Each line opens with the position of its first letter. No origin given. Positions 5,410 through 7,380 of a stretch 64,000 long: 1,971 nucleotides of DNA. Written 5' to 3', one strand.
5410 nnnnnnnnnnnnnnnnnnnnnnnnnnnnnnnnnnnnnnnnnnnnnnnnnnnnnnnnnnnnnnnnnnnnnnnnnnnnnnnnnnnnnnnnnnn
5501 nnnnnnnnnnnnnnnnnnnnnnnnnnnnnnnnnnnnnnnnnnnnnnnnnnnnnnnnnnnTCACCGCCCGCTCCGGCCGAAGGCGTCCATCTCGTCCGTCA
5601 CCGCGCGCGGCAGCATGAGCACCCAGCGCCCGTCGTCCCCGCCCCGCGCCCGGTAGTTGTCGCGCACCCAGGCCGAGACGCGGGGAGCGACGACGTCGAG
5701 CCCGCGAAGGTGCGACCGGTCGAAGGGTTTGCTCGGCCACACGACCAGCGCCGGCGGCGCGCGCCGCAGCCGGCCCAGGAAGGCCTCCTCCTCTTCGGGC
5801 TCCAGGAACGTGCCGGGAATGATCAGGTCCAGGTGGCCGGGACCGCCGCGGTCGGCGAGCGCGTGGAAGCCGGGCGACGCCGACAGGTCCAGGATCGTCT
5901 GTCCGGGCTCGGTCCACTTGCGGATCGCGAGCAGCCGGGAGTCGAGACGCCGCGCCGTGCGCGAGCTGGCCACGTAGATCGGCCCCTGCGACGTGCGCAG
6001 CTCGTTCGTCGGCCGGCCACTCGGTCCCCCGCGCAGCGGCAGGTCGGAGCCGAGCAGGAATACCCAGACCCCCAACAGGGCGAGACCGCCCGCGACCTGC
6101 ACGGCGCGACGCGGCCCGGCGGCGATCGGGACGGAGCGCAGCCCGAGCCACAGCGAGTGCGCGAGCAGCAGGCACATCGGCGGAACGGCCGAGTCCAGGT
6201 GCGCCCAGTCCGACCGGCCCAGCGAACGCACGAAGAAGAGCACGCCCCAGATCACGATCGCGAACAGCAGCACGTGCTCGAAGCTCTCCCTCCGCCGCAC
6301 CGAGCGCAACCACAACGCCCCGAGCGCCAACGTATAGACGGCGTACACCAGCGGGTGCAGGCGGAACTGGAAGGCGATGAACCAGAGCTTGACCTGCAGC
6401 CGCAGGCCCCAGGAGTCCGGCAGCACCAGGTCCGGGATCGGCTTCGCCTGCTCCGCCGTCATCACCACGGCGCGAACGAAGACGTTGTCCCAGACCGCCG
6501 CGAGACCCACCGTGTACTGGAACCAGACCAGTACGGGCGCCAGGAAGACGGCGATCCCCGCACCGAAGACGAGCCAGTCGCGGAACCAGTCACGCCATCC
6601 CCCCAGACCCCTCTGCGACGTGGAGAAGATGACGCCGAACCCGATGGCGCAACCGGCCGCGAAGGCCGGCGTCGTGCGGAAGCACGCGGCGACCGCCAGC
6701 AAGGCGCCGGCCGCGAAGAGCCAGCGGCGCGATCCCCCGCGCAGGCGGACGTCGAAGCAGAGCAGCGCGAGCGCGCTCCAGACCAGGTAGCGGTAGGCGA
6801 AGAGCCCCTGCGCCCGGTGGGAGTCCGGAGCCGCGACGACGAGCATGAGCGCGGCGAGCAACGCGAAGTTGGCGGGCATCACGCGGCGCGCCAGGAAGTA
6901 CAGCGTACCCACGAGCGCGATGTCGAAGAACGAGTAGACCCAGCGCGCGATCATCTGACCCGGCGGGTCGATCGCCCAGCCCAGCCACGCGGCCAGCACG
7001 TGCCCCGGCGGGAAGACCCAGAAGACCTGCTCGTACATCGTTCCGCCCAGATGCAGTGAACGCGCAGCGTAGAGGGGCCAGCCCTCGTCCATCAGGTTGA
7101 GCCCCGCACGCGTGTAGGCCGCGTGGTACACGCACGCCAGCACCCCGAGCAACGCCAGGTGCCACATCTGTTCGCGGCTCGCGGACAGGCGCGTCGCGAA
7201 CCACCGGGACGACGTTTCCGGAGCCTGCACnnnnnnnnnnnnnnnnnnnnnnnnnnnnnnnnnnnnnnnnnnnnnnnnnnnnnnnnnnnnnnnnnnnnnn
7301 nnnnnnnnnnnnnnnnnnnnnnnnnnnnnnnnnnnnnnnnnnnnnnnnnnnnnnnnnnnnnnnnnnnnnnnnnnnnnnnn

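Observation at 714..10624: Envelope glycoconjugate/lipid-remodeling locus: two GT-C transferases, a YhhN-sulfatase fusion, a divergent GT2-methyltransferase fusion, a 2OG oxygenase and an ankyrin lipoprotein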

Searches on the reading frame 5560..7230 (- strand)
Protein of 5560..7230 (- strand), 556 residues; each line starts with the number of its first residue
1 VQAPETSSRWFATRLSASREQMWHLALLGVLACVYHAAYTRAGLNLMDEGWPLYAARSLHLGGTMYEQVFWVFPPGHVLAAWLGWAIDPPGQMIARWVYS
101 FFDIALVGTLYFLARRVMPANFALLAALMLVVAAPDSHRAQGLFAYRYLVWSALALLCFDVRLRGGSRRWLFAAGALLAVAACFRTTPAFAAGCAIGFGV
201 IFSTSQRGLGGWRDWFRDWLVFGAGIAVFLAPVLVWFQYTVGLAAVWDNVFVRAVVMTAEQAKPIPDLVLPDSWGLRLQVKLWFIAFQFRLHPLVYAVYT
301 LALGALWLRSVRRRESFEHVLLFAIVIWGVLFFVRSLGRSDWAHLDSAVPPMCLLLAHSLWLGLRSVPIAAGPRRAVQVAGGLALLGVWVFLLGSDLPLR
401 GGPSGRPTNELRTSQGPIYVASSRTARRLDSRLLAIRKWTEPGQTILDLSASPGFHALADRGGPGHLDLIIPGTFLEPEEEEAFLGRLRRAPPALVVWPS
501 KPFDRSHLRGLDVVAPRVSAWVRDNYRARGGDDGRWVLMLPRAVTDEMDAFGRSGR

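Call 3: search_protein_families(library=pfam, proteins=[window:5560-7230:-], max_evalue=0.01)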
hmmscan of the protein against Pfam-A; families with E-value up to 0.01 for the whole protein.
window:5560-7230:- (556 aa): 0 families

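Call 5: search_protein_families(library=ncbifam, proteins=[window:5560-7230:-], max_evalue=0.01)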
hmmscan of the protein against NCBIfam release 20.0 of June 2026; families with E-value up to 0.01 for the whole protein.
window:5560-7230:- (556 aa): 0 families

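Call 11: find_homologous_proteins(query=window:5560-7230:-, max_evalue=0.00001)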
Query window:5560-7230:- (556 aa): 122 proteins with E <= 0.00001 among 8000 candidates; the best 120 are listed.
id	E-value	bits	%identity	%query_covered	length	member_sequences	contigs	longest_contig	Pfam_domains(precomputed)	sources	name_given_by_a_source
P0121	0.0e+0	1213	100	96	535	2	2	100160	-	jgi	-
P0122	0.0e+0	1085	87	100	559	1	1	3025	-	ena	-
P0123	9.7e-298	1007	83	96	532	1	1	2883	-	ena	-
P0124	4.5e-213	727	61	100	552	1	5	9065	-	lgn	-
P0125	2.5e-207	708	59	100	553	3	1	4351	-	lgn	-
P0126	4.1e-207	707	60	98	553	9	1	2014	-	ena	-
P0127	3.5e-205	701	61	96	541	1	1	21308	-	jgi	jgi:hypothetical protein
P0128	2.3e-151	523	49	98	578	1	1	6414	-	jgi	jgi:hypothetical protein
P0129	3.3e-149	516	49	95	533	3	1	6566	-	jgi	jgi:hypothetical protein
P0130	3.8e-149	516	49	93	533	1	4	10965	-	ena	-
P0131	5.0e-148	512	49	95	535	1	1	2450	PF13231.13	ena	-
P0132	1.6e-147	511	48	94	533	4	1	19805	-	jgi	-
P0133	3.2e-144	500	47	95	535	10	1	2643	PF13231.13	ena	-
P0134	1.9e-143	497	47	96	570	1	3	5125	PF13231.13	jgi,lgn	jgi:hypothetical protein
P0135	3.9e-142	493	47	94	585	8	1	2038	PF13231.13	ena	-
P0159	1.4e-129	451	45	94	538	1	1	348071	-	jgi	-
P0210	5.8e-114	400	46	89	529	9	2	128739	PF13231.13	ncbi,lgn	-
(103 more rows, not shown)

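Call 14: search_solved_structures(query=A1, max_evalue=1, show_alignments=2)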
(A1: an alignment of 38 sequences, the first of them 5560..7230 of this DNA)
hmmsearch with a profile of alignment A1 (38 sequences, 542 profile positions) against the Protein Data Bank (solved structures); distinct sequences matched with E-value up to 1: 0.

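Call 15: find_related_loci(query=A1, collection=genome_contigs, flank=10000)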
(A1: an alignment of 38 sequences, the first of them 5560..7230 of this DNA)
Query A1 (556 aa) in genome_contigs; peptide patterns used: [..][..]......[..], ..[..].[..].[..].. (x = any residue, [..] = any of these).
87 stretches matched a pattern; 40 encode a relative of the query (tblastn E <= 1e-3); 39 distinct loci.
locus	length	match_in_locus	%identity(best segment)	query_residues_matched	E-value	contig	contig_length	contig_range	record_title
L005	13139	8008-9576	47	14-542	3e-137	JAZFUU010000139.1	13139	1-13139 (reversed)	MAG: Myxococcota bacterium isolate BS2bin.65 BS2bin.65_139, whole genome shotgun sequence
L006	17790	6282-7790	48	22-530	2e-134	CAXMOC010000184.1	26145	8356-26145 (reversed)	MAG: uncultured Opitutales bacterium isolate 07C-BC-St03_bin.23.orig genome assembly, contig: k141_2112039, whole genome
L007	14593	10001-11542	46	23-542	3e-131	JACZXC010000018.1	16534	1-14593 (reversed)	MAG: Myxococcales bacterium isolate B22T1B5 B22T1B5_NODE3406, whole genome shotgun sequence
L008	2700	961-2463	46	35-537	1e-135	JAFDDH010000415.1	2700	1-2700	MAG: Deltaproteobacteria bacterium isolate Meg19_02_Bin_79 Meg19_02_Bin_79_scaffold_126077, whole genome shotgun sequenc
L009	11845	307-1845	46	23-537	3e-127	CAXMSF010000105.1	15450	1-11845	MAG: uncultured Gammaproteobacteria bacterium isolate 10C-St20-MC-01_bin.21.orig genome assembly, contig: k141_2772742,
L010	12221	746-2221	44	23-533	1e-126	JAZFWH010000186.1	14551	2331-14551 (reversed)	MAG: Myxococcota bacterium isolate BS3bin.41 BS3bin.41_186, whole genome shotgun sequence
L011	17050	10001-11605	43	12-544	6e-125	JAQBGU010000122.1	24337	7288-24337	MAG: Deltaproteobacteria bacterium isolate MAG_451_bin-01 451_bin-01_ctg-122, whole genome shotgun sequence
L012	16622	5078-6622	46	23-541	4e-124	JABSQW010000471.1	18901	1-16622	MAG: Myxococcales bacterium isolate DT_70 DT-Myxococcota-2_scaffold_472, whole genome shotgun sequence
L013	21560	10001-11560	45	24-550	2e-123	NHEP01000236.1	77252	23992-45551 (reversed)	MAG: bacterium TMED88 isolate TMED88 71582, whole genome shotgun sequence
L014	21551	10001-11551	45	23-541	4e-123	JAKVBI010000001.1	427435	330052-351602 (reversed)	MAG: Myxococcota bacterium isolate ALOHA_ZT_24 ZT-Myxococcota-1_1, whole genome shotgun sequence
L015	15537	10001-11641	43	2-555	3e-122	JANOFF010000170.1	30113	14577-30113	MAG: bacterium isolate SOY_65_concoct_162_sub SOY_65_k141_1287794, whole genome shotgun sequence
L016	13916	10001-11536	45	24-542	5e-122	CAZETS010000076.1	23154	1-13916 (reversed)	MAG TPA_asm: uncultured Spirochaetaceae bacterium isolate SRP077602_co10_279 genome assembly, contig: NODE_6810_length_2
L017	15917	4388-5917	45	38-554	1e-120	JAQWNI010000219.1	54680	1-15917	MAG: Myxococcota bacterium isolate cluster2_bin.176 k141_1473144, whole genome shotgun sequence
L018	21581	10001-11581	44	25-543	2e-119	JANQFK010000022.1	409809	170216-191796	MAG: Myxococcota bacterium isolate PL23a_bin.83 k99_3444018, whole genome shotgun sequence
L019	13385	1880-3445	42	17-544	1e-118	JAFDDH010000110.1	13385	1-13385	MAG: Deltaproteobacteria bacterium isolate Meg19_02_Bin_79 Meg19_02_Bin_79_scaffold_4333, whole genome shotgun sequence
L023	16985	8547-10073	41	24-537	5e-114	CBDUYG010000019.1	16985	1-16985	MAG TPA_asm: uncultured Myxococcales bacterium isolate SRR22302373_binner13_Refined_55 genome assembly, contig: ERZ25073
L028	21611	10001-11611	40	13-549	5e-108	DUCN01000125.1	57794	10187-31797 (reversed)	MAG TPA_asm: Myxococcales bacterium isolate UWMA-0330 NODE_816_length_57794_cov_0.195286, whole genome shotgun sequence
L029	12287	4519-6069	42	4-527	2e-107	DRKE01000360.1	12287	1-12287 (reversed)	MAG TPA_asm: Deltaproteobacteria bacterium isolate HyVt-433 HyVt-433_k145_57561, whole genome shotgun sequence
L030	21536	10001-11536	43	4-533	2e-106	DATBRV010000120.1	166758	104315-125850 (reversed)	MAG TPA_asm: Myxococcota bacterium isolate SMAG_U4138 k141_1641820, whole genome shotgun sequence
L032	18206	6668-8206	44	25-542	2e-110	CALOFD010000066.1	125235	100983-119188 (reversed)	MAG: Thermoanaerobaculia bacterium isolate LOGT_bin.0036 genome assembly, contig: contig_37233, whole genome shotgun seq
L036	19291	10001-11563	44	23-542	2e-117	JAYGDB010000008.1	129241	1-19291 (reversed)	MAG: Myxococcota bacterium isolate OC6_3000m_MAG_334 OC6_3000m_contig_1400310, whole genome shotgun sequence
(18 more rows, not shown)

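Call 17: find_encoding_contigs(protein=P0159, flank=10000, max_places=2)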
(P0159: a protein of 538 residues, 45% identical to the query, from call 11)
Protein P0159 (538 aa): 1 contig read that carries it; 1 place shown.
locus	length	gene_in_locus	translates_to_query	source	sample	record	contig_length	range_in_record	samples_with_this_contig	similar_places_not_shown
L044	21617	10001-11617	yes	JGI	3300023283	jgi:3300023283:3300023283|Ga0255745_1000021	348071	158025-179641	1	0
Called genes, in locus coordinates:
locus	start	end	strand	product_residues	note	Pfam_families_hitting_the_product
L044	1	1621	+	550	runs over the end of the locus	-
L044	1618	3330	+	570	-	-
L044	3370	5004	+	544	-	-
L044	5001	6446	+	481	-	PF13472:Lipase_GDSL_2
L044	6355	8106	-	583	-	PF04932:Wzy_C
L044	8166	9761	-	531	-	-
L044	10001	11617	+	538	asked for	-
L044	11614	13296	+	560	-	-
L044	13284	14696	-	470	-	PF00884:Sulfatase, PF01663:Phosphodiest (weak), PF16347:SGSH_C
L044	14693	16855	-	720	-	PF11617:Cu-binding_MopE (weak), PF00884:Sulfatase, PF16347:SGSH_C (faint)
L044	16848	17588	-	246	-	PF00535:Glycos_transf_2, PF13641:Glyco_tranf_2_3 (faint)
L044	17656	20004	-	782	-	PF14559:TPR_19 (weak)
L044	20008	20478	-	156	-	PF01575:MaoC_dehydratas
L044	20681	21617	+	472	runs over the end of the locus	PF13432:TPR_16 (weak)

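Call 18: find_encoding_contigs(protein=P0210, flank=10000, max_places=2)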
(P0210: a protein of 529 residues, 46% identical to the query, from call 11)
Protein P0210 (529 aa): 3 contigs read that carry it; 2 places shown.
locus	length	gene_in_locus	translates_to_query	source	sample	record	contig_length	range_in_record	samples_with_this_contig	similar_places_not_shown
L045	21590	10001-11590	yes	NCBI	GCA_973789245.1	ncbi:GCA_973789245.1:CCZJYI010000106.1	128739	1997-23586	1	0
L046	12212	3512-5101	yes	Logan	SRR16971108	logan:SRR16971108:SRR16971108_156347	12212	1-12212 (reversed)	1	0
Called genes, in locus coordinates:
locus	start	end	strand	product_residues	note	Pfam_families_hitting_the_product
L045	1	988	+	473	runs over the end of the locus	PF05762:VWA_CoxE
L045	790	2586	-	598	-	PF15971:Mannosyl_trans4 (weak)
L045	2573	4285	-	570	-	-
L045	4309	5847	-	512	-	PF00535:Glycos_transf_2 (weak), PF13489:Methyltransf_23, PF07021:MetW, PF13847:Methyltransf_31 (weak), PF08241:Methyltransf_11, PF08242:Methyltransf_12, PF13649:Methyltransf_25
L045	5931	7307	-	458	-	PF00884:Sulfatase, PF01663:Phosphodiest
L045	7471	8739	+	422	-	-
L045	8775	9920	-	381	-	PF13472:Lipase_GDSL_2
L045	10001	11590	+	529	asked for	PF13231:PMT_2 (weak)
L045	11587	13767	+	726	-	-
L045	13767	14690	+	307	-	PF00657:Lipase_GDSL, PF04311:DUF459 (faint), PF13472:Lipase_GDSL_2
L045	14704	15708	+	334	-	PF01757:Acyl_transf_3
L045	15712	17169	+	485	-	PF00884:Sulfatase, PF01663:Phosphodiest (faint), PF16347:SGSH_C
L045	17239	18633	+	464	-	PF00884:Sulfatase, PF01663:Phosphodiest (faint)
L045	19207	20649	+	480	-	PF00919:UPF0004, PF04055:Radical_SAM, PF01938:TRAM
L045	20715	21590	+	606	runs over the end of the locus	PF00072:Response_reg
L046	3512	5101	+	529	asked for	PF13231:PMT_2 (weak)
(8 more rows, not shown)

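Call 21: search_protein_families(library=pfam, alignment_id=A1, max_evalue=0.01)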
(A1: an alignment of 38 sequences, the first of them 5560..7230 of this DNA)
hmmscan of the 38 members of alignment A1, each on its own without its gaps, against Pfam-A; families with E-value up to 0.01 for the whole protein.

A. member 1, window:5560-7230:- (556 aa): 0 families

B. families by the number of members that match (of 38 scanned): 3 families
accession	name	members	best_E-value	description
PF13231.12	PMT_2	31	4.1e-09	Dolichyl-phosphate-mannose-protein mannosyltransferase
PF06197.19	DUF998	1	0.0037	Protein of unknown function (DUF998)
PF17364.7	DUF5389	1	0.0087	Family of unknown function (DUF5389)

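Call 38: predict_structure(alignment_id=A1)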
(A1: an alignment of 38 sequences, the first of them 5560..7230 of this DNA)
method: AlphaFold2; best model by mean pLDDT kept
length: 556 residues; sequences in the alignment: 38
mean_pLDDT: 90.4   pTM: 0.90
mean pLDDT of the five models: 90.4, 89.5, 89.0, 88.4, 88.2
residues with pLDDT >= 90: 408; 70-90: 109; 50-70: 32; < 50: 7
segments of 3 or more residues with pLDDT < 50: 1-7
pLDDT, mean of each block of 10 residues (from residue 1): 42 69 97 87 81 94 94 92 93 90 95 97 97 77 71 98 95 98 93 97 72 92 98 96 96 94 93 92 95 97 96 92 97 89 88 98 95 94 97 86 67 78 87 95 94 88 94 97 98 97 92 97 96 93 94 82
secondary structure, 60 per line:
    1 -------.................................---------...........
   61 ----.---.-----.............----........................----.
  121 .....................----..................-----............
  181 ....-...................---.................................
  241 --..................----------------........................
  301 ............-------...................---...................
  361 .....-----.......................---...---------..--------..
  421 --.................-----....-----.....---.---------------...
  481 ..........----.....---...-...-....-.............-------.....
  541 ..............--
elements in order: H8-40 H50-60 H75-87 H92-115 H120-141 H146-163 H169-184 H186-204 H208-240 H243-260 H277-312 H320-338 H342-365 H371-393 H423-439 E445-448 H454-458 H478-490 E495-499 H511-514 H516-525 E526-528 E536-541 H542-554

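Call 62: search_protein_families(library=pfam, proteins=[L023:11602-13893:+, L017:2433-4295:+, L029:6141-7769:-, L028:7525-9834:-, L030:5943-7388:-, L032:9975-10916:+, L036:7697-8476:+], max_evalue=0.001)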
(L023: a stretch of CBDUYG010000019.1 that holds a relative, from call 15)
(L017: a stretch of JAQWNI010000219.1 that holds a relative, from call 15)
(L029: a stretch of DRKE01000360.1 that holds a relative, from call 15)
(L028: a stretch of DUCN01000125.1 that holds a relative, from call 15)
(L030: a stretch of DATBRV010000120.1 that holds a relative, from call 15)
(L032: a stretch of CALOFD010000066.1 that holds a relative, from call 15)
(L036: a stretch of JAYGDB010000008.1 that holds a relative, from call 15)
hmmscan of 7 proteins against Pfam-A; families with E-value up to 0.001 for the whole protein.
L023:11602-13893:+ (764 aa): 2 families
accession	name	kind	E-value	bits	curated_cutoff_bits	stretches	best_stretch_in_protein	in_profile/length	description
PF00884.28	Sulfatase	-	2.2e-35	122.9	25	1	235-515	1-300/301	Sulfatase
PF07394.17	DUF1501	-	0.0009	18.9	27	0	423-459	262-298/390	Protein of unknown function (DUF1501)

L017:2433-4295:+ (621 aa): 0 families

L029:6141-7769:- (543 aa): 1 family
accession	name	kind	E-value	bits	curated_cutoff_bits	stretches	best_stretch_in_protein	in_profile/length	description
PF13231.12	PMT_2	-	3e-07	31.2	26.1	1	108-257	4-155/160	Dolichyl-phosphate-mannose-protein mannosyltransferase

L028:7525-9834:- (770 aa): 4 families
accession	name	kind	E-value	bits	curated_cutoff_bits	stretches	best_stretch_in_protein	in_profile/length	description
PF18079.6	AglB_L1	-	3.4e-14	53.1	23.6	1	677-761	1-85/87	Archaeal glycosylation protein B long peripheral domain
PF02516.20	STT3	-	8.8e-14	52.3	24.5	1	54-334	30-291/405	Oligosaccharyl transferase STT3, N-terminal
PF22627.1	AglB_core-like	-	1.4e-07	32.3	27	1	537-604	39-106/111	AglB core domain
PF13231.12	PMT_2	-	0.00023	21.8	26.1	1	93-186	3-90/160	Dolichyl-phosphate-mannose-protein mannosyltransferase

L030:5943-7388:- (482 aa): 1 family
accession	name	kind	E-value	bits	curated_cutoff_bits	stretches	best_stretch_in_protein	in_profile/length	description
PF03062.24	MBOAT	-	5.8e-31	108.4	27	1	149-347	80-298/337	MBOAT, membrane-bound O-acyltransferase family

L032:9975-10916:+ (314 aa): 3 families
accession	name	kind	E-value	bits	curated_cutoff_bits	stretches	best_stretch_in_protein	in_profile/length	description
PF13472.12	Lipase_GDSL_2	-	2.9e-14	54.4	32.9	1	61-297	1-177/178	GDSL-like Lipase/Acylhydrolase family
PF25182.1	NonGDSL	-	2e-06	27.8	80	1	48-138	19-109/220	Non-GDSL lipase-like family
PF00657.28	Lipase_GDSL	-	7.9e-06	26.6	23.6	0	59-136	1-89/208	GDSL-like Lipase/Acylhydrolase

L036:7697-8476:+ (260 aa): 2 families
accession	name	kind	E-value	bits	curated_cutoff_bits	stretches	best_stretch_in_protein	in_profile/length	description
PF04989.18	RMNT_CmcI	-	2.7e-47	161.6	23.2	1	79-258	6-205/206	Rhamnosyl O-methyltransferase/CmcI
PF13578.12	Methyltransf_24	-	4.1e-09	37.7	26.3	1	110-219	1-105/105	Methyltransferase domain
